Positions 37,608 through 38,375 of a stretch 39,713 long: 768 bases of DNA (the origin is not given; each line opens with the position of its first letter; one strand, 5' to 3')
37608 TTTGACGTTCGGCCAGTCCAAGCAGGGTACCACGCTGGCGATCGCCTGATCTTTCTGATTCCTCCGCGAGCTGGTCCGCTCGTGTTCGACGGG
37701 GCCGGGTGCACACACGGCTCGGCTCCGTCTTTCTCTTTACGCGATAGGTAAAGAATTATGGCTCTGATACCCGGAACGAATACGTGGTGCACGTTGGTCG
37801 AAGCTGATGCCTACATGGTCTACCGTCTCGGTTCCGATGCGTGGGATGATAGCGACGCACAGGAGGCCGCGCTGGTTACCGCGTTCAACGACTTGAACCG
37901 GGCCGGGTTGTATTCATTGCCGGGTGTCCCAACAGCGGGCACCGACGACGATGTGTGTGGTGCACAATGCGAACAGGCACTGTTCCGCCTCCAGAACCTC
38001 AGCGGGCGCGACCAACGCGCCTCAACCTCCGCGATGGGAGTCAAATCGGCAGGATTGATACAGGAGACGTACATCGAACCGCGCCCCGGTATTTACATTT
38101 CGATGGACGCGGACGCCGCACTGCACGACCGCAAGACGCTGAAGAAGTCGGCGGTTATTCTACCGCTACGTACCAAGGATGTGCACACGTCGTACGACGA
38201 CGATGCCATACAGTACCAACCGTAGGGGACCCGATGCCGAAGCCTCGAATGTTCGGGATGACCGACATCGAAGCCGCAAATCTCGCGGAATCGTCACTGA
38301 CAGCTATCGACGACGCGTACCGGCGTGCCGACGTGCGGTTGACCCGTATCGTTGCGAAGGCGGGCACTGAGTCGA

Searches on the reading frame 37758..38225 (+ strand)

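Call 50: search_protein_families(library=phrogs, proteins=[window:37758-38225:+], max_evalue=0.001)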
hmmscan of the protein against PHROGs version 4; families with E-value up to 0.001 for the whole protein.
window:37758-38225:+ (155 aa): 1 family
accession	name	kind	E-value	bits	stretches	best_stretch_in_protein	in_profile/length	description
phrog_477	-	connector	2.6e-06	28.3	1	3-49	16-61/220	head-tail adaptor Ad1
